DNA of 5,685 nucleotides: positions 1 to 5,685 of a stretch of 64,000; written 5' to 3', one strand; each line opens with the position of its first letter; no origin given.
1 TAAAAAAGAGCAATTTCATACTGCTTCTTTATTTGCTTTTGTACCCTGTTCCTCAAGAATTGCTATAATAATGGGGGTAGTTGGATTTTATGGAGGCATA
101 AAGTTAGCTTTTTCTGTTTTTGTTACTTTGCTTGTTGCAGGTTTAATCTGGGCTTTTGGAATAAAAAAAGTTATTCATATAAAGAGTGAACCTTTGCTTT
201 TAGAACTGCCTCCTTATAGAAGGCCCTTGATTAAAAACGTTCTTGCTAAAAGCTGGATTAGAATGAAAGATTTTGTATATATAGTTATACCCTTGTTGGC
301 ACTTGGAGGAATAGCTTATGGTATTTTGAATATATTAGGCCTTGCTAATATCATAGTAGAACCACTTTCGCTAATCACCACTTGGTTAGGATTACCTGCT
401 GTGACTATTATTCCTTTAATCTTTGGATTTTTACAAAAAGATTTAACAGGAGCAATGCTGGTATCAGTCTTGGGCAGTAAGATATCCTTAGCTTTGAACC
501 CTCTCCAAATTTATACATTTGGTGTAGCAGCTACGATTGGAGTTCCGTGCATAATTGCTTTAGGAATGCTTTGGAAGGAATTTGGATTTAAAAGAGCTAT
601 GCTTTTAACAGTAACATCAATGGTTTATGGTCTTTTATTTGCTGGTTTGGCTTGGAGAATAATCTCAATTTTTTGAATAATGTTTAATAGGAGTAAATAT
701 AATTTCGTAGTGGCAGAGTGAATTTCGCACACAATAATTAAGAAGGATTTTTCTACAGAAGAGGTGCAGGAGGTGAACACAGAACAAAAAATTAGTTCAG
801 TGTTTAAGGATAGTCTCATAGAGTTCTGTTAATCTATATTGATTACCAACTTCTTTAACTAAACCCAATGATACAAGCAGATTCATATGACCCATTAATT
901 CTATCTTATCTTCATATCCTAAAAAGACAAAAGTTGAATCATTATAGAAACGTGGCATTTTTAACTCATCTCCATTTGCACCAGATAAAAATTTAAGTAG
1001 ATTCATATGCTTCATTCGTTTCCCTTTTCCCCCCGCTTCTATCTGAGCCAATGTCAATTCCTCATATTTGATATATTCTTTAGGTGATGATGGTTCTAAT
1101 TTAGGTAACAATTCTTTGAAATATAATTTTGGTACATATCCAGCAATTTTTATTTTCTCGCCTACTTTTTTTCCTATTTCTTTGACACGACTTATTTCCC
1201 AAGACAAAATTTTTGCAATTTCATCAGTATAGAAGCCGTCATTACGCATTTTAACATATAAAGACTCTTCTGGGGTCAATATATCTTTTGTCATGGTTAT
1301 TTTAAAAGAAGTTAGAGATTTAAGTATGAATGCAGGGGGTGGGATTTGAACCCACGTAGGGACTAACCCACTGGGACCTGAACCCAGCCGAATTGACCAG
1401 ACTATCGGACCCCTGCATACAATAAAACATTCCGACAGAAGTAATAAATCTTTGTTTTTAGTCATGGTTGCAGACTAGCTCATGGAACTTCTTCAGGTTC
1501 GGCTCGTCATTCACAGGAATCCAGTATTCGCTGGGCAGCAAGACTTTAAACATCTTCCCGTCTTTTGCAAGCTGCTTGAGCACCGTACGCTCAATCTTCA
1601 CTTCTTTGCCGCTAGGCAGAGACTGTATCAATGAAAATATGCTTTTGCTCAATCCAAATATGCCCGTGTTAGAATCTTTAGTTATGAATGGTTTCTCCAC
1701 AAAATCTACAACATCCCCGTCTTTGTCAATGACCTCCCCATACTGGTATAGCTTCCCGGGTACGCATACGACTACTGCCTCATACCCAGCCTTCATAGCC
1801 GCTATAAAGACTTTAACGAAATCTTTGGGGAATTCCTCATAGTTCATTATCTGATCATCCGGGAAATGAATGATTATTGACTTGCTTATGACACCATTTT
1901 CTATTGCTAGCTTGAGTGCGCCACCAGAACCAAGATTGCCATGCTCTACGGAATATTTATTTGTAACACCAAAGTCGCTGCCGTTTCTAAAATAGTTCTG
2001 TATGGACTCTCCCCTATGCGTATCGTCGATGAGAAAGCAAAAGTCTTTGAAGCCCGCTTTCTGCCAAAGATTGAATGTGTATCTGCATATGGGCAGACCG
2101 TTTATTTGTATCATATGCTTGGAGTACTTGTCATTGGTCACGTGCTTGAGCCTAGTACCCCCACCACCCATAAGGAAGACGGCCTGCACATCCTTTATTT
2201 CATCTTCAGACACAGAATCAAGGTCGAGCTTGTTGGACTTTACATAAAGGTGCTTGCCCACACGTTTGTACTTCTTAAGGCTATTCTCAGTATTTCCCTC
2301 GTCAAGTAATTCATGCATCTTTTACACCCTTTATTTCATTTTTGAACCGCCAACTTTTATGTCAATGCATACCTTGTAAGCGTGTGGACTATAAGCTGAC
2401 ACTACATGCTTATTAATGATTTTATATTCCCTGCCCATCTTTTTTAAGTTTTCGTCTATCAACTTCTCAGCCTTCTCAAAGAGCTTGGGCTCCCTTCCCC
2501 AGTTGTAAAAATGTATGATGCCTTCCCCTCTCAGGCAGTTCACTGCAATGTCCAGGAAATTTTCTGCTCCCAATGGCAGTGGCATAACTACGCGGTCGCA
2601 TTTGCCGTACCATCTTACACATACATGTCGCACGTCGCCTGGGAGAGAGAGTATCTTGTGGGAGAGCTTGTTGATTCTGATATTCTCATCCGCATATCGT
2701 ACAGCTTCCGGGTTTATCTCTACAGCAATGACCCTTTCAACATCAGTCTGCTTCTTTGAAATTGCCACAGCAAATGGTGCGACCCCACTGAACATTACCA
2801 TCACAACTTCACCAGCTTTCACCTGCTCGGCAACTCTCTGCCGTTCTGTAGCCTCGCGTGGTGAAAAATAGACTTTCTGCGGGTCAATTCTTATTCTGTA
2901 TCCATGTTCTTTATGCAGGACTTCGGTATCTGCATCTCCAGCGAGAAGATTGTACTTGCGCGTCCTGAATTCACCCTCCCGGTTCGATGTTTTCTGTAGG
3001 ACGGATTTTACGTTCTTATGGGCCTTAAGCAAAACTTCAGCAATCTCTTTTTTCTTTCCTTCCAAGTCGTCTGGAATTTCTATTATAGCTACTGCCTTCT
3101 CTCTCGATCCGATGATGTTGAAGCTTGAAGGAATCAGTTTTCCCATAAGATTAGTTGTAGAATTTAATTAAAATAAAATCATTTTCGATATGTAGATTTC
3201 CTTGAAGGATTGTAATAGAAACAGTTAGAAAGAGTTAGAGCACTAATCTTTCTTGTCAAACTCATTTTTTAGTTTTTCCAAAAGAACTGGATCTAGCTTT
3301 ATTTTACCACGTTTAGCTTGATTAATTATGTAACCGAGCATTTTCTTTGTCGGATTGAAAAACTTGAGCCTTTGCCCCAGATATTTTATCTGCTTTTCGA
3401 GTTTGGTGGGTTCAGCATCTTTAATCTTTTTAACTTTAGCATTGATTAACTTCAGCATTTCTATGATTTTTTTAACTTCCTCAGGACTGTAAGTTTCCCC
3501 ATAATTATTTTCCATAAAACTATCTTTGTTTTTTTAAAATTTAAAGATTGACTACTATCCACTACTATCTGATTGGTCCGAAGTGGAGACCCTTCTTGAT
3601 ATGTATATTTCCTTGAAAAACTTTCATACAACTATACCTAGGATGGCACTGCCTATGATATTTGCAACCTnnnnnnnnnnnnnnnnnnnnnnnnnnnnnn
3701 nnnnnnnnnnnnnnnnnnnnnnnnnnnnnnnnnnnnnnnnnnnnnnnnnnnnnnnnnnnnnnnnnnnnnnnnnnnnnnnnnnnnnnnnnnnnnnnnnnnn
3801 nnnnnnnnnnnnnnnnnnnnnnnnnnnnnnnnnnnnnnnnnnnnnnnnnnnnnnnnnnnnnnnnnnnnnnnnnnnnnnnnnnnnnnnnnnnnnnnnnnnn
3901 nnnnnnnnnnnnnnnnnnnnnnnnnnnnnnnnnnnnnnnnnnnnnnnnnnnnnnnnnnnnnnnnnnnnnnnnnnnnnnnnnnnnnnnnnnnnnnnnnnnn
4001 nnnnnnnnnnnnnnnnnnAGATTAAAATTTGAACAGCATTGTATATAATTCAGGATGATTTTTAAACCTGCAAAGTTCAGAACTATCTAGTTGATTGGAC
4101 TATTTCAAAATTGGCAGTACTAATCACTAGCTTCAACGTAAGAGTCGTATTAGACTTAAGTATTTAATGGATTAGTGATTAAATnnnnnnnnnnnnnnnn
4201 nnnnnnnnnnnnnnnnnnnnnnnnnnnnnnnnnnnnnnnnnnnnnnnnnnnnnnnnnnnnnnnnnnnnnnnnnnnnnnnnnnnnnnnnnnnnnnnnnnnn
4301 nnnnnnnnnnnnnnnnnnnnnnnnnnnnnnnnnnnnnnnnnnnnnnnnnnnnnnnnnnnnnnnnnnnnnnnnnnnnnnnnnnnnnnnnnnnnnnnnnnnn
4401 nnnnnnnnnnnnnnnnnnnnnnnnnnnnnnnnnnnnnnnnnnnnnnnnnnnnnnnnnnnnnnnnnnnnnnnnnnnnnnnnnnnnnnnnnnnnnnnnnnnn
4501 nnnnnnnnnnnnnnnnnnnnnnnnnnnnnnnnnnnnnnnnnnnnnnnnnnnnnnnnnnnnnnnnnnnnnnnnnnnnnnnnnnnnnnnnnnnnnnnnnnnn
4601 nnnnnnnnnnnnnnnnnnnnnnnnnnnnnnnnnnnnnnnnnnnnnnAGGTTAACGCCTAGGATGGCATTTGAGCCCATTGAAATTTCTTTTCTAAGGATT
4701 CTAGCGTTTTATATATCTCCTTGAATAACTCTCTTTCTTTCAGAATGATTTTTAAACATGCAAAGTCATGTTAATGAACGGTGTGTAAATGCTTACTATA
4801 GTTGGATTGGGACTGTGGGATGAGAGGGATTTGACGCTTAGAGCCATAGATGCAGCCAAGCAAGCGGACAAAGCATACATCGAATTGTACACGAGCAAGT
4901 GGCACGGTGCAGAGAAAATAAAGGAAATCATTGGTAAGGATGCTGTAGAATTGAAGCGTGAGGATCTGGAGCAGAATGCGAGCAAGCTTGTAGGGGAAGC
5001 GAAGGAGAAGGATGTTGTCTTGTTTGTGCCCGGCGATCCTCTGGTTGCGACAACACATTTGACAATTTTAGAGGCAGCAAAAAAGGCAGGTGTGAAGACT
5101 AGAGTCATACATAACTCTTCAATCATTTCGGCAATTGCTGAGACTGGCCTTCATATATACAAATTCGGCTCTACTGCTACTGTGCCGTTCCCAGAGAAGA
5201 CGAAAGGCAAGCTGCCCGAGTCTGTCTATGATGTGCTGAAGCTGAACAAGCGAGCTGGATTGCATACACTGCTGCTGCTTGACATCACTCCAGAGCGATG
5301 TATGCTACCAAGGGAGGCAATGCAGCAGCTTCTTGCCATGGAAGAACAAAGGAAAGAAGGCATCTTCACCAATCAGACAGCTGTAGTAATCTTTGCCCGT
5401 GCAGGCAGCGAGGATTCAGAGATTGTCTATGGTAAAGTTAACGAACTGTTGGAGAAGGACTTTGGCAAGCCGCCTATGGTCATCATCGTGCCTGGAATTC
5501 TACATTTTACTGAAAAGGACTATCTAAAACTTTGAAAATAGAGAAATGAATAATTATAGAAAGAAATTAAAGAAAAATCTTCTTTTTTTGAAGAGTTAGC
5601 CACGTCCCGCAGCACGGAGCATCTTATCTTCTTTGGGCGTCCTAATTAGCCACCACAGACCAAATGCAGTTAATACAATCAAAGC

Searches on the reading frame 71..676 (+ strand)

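Call 54: search_protein_families(library=pfam, proteins=[window:71-676:+], max_evalue=0.001)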
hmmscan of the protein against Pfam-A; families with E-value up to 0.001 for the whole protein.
window:71-676:+ (201 aa): 2 families
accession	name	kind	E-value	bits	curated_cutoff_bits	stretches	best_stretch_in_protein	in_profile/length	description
PF07664.17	FeoB_C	-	4e-12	46.1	26.6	1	13-64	1-54/54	Ferrous iron transport protein B C terminus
PF07670.19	Gate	-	2.6e-06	28.2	29.6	1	70-174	2-104/104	Nucleoside recognition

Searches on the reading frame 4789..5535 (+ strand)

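Call 7: search_protein_families(library=pfam, proteins=[window:4789-5535:+], max_evalue=0.01)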
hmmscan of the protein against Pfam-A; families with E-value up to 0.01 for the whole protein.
window:4789-5535:+ (248 aa): 2 families
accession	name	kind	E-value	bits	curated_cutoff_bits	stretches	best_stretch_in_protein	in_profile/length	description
PF00590.25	TP_methylase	-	7e-22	78.8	27.8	1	1-220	1-211/212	Tetrapyrrole (Corrin/Porphyrin) Methylases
PF04055.27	Radical_SAM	-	0.0018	18.9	29.5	1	50-164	23-148/166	Radical SAM superfamily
